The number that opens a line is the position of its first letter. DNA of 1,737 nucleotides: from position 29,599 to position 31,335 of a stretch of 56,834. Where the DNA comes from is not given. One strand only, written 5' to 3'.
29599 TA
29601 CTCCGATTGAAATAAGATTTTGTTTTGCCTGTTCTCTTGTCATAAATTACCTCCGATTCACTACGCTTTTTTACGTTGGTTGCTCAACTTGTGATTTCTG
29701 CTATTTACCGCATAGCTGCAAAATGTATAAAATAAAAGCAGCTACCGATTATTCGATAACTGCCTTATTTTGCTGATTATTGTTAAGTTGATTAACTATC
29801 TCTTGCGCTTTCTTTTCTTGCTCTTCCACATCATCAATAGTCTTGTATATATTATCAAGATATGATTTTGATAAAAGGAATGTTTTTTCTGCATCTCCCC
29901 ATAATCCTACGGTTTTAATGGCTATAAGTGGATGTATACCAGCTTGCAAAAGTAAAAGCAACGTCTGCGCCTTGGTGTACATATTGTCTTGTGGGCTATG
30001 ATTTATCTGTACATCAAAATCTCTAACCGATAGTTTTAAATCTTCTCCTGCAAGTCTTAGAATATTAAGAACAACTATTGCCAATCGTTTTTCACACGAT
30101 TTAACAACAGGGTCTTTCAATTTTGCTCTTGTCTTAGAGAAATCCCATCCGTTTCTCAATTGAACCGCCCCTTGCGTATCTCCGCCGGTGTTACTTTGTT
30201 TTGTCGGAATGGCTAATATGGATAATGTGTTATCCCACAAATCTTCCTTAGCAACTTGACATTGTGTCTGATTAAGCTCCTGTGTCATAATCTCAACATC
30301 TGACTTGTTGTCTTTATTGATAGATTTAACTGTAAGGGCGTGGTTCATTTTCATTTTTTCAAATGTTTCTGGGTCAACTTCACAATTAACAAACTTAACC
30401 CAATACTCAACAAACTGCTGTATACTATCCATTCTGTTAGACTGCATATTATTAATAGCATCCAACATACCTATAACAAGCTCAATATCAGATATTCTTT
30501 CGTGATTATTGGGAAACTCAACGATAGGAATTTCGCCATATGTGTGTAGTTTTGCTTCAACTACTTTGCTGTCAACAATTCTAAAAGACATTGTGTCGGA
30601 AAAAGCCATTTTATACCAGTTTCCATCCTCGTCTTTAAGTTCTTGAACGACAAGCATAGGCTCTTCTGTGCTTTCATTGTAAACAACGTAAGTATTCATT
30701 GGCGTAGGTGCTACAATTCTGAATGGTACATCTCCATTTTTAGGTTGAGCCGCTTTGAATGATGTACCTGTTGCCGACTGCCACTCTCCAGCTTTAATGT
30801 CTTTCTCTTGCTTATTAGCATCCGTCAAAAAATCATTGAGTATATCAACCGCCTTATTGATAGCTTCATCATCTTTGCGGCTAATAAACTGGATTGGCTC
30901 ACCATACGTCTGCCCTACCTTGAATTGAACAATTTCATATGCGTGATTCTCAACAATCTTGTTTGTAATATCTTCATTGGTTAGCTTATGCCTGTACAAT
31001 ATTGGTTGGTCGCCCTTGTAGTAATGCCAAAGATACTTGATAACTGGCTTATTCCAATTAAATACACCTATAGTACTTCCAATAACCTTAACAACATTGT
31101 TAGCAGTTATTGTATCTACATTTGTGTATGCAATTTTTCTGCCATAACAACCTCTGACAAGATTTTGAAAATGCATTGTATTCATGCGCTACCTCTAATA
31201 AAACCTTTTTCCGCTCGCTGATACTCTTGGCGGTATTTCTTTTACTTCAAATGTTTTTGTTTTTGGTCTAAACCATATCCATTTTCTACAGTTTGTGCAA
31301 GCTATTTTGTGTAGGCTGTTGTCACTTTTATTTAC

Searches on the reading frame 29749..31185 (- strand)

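Call 64: search_protein_families(library=pfam, proteins=[window:29749-31185:-], max_evalue=0.0001)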
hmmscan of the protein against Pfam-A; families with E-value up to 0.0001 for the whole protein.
window:29749-31185:- (478 aa): 1 family
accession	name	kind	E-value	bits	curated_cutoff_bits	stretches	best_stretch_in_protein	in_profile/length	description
PF05133.19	SPP1_portal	-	8.2e-75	252.8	25.5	1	45-462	11-415/416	Phage portal protein, SPP1 Gp6-like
